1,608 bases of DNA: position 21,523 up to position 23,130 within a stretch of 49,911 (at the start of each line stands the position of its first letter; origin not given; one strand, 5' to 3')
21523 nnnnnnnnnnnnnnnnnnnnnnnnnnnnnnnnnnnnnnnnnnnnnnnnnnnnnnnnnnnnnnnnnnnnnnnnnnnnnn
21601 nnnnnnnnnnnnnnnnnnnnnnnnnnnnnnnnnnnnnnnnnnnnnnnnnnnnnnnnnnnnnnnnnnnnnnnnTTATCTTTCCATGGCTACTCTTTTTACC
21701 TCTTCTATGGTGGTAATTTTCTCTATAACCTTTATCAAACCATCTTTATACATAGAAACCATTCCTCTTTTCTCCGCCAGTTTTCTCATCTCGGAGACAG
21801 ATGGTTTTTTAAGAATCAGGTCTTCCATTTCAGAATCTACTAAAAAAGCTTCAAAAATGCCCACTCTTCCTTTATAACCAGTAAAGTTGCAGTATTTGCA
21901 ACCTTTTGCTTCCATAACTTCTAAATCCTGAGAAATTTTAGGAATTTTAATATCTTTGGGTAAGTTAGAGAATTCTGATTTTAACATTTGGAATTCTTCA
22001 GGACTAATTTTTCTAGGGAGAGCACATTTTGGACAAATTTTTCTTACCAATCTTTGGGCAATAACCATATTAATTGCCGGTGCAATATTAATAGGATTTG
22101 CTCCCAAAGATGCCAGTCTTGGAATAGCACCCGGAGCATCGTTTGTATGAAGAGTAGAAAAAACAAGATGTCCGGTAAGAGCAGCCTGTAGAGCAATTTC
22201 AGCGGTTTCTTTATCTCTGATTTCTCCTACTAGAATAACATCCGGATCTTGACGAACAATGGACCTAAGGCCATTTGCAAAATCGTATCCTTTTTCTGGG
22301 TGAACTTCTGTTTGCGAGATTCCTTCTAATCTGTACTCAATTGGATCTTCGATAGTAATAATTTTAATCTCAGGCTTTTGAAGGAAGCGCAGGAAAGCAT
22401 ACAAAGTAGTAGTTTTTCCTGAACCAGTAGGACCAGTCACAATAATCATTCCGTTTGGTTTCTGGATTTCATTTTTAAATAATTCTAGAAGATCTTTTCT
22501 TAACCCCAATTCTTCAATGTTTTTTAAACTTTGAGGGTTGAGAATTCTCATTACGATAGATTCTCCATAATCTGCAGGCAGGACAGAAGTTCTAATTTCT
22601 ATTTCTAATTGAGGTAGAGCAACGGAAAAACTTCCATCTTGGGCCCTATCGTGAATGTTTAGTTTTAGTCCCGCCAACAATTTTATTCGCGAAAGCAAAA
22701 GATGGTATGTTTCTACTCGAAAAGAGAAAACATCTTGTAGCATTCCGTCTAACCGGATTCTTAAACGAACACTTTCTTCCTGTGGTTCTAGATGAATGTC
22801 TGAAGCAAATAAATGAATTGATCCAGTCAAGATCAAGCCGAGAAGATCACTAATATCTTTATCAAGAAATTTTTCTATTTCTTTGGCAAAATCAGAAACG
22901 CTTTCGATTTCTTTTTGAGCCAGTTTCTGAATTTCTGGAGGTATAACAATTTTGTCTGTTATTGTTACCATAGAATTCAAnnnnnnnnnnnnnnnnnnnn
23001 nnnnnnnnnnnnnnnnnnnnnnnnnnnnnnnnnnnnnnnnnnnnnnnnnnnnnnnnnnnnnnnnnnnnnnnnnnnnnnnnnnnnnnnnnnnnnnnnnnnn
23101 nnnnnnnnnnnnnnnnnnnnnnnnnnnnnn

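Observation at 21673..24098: Second, N-terminally truncated PilB-like ATPase coupled to a catalytically degenerate DHH/DHHA1-like protein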

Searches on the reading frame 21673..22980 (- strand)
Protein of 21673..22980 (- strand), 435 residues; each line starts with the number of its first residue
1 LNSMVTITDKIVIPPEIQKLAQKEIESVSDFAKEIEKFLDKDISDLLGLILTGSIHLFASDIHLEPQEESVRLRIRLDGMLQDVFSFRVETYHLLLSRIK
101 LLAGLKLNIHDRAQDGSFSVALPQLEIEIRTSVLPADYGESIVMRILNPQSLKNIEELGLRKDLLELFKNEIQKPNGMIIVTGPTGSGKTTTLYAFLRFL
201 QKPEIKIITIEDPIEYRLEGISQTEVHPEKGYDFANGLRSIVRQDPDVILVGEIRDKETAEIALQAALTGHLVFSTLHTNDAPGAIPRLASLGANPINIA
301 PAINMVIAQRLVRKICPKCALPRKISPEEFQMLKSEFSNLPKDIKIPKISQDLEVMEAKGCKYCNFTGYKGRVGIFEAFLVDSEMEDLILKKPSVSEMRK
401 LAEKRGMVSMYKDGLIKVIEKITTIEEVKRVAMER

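Call 3: search_protein_families(library=pfam, proteins=[window:21673-22980:-], max_evalue=1)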
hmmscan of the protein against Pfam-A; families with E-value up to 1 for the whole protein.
window:21673-22980:- (435 aa): 27 families (the best 25 are shown)
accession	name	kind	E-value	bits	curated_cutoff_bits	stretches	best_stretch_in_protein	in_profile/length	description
PF00437.27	T2SSE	-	5e-116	387.8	24.9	1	43-430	8-370/370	Type II/IV secretion system protein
PF13401.12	AAA_22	-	2.6e-05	25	27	1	175-210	4-39/130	AAA domain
PF13173.12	AAA_14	-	4.2e-05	24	27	1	177-219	3-46/129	AAA domain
PF25199.1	nSTAND_NTPase5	-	5.8e-05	23.4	34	1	158-223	22-89/145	Novel STAND NTPase 5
PF13191.12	AAA_16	-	0.00054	20.9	32.6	1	163-204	11-52/167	AAA ATPase domain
PF20720.3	nSTAND3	-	0.00092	19.4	27.2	1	173-213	14-54/155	Novel STAND NTPase 3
PF13555.12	AAA_29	-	0.0025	17.9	27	1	174-200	20-46/61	P-loop containing region of AAA domain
PF13476.12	AAA_23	-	0.004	18.3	27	1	175-197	18-40/201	AAA domain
PF13604.12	AAA_30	-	0.0082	16.3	27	1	168-207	10-49/191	AAA domain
PF00005.33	ABC_tran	-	0.011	16.7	25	1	176-212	11-47/137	ABC transporter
PF02492.25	cobW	-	0.012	15.6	20.7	1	179-208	3-31/180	CobW/HypB/UreG, nucleotide-binding domain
PF04851.21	ResIII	-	0.014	15.7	22.5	1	165-203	12-50/164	Type III restriction enzyme, res subunit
PF16796.11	Microtub_bd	-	0.016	15.5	27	1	156-195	71-110/155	Microtubule binding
PF13245.12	AAA_19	-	0.018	15.7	25.1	1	175-204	10-39/134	AAA domain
PF02562.22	PhoH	-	0.03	14.3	27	1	172-212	16-56/205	PhoH-like protein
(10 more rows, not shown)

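Call 4: search_protein_families(library=ncbifam, proteins=[window:21673-22980:-], max_evalue=1)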
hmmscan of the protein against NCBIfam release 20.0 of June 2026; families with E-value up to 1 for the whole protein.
window:21673-22980:- (435 aa): 38 families (the best 25 are shown)
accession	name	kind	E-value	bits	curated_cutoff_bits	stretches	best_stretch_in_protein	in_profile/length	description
TIGR02533.1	type_II_gspE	equivalog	8.3e-132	440.3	630.25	1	41-431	107-485/486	type II secretion system ATPase GspE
TIGR02538.1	type_IV_pilB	equivalog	6.1e-130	434.5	675.65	1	32-433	170-563/564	type IV-A pilus assembly ATPase PilB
NF053534.1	T4PilAsmATPsTfpB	equivalog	6.3e-117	391.4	850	1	23-432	180-582/584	type IV pilus assembly ATPase TfpB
NF007755.0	PRK10436.1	equivalog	4.5e-115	385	617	1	32-432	74-459/465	type II secretion system protein GspE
NF041000.1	ATPase_ComGA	equivalog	2e-72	243.4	300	1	50-313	3-266/267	competence type IV pilus ATPase ComGA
TIGR01420.1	pilT_fam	subfamily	1.1e-54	185.9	319.1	1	50-313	5-269/343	PilT/PilU family type 4a pilus ATPase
TIGR02525.1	plasmid_TraJ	equivalog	3.3e-31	108.6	368.3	1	140-298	118-278/372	plasmid transfer ATPase TraJ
TIGR02524.1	dot_icm_DotB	equivalog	1.3e-24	87.1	463.3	1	170-317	128-290/358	Dot/Icm type IV secretion system ATPase DotB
NF058587.1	archaellum_moto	equivalog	3.6e-21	75.5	550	1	178-313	277-418/527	archaellum flagellar ATPase motor FlaI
TIGR02782.1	TrbB_P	equivalog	2e-15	56.9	304.55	1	178-295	138-258/303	P-type conjugative transfer ATPase TrbB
TIGR02788.1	VirB11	equivalog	4.4e-14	52.2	249.95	1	156-294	125-267/308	P-type DNA transfer ATPase VirB11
NF010407.0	PRK13833.1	subfamily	2.2e-13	50.4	499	1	178-295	146-265/323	conjugal transfer protein TrbB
NF010469.0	PRK13894.1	subfamily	7e-13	48.6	508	1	176-305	149-280/320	conjugal transfer ATPase TrbB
TIGR03819.1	heli_sec_ATPase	hypoth_equivalog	9.4e-13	48.1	373.15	1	136-294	136-302/340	TadA family conjugal transfer-associated ATPase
NF053672.1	bindosome_BasE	exception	5.7e-12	45.1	1000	1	163-292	257-391/512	bindosome assembly system ATPase subunit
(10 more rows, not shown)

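Call 71: search_solved_structures(query=window:21673-22971:-, max_evalue=1e-40, show_alignments=1)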
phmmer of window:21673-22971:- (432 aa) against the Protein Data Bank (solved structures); distinct sequences matched with E-value up to 1e-40: 12.
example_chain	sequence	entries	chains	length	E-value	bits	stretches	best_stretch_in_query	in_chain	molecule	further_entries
6olj_C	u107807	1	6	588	1.2e-94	321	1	37-430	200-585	Type IV pilus biogenesis ATPase PilB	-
5tsg_B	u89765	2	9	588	2e-94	320.2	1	37-430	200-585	Type IV pilus biogenesis ATPase PilB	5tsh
3jc8_Ba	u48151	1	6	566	9.6e-93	314.7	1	17-425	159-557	Type IV-A pilus assembly ATPase PilB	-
5zfr_A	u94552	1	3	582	1.2e-92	314.3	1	36-430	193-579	Type IV pilus biogenesis ATPase PilB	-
5oiu_A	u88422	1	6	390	3.2e-92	312.9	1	55-426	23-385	Type IV pilus assembly protein PilF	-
5it5_F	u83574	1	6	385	3.5e-92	312.8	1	55-426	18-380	ATP binding motif-containing protein PilF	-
6ejf_A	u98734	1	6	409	3.7e-92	312.8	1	55-427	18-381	Type IV pilus assembly protein PilF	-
4pht_A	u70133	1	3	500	2.1e-91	310.2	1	36-431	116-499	General secretory pathway protein E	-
6f8l_G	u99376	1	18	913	3.4e-91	309.5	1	51-427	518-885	Type IV pilus assembly protein PilF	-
4kss_A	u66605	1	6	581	1.4e-90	307.5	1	36-431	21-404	Type II secretion system protein E, hemolysin-coregulated protein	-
4ksr_A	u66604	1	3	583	1.4e-90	307.5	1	36-431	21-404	Type II secretion system protein E, Hemolysin-coregulated protein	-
1p9r_A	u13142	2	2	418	3e-90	306.5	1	35-428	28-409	General secretion pathway protein E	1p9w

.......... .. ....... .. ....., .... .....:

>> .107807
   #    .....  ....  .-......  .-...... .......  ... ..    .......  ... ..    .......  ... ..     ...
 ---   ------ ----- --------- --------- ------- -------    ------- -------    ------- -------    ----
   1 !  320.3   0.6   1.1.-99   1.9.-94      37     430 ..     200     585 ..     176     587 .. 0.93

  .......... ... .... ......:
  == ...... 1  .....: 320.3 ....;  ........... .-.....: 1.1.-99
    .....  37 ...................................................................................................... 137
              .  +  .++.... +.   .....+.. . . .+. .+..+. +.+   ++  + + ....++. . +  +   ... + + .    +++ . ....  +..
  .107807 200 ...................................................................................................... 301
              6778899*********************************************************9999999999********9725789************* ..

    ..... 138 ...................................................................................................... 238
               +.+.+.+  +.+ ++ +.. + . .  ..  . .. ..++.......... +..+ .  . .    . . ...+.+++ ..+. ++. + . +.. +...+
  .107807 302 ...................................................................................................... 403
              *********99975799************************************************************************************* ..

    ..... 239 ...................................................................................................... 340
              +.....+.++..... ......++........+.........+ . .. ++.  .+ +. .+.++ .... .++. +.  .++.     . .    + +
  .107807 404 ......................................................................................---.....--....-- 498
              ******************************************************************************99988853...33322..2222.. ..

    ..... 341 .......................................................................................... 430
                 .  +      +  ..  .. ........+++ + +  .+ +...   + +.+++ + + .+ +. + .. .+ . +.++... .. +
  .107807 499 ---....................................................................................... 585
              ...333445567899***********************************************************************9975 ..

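Call 73: search_protein_families(library=padloc, proteins=[window:21673-22971:-], max_evalue=0.001)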
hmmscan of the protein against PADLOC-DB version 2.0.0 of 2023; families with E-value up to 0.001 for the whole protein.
window:21673-22971:- (432 aa): 2 families
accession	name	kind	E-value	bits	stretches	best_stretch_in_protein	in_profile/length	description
PDLC04140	mad8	-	5.2e-05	20.9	1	162-212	15-67/314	mads_8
PDLC04135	mad3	-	8.5e-05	20.2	1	169-196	18-45/374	mads_3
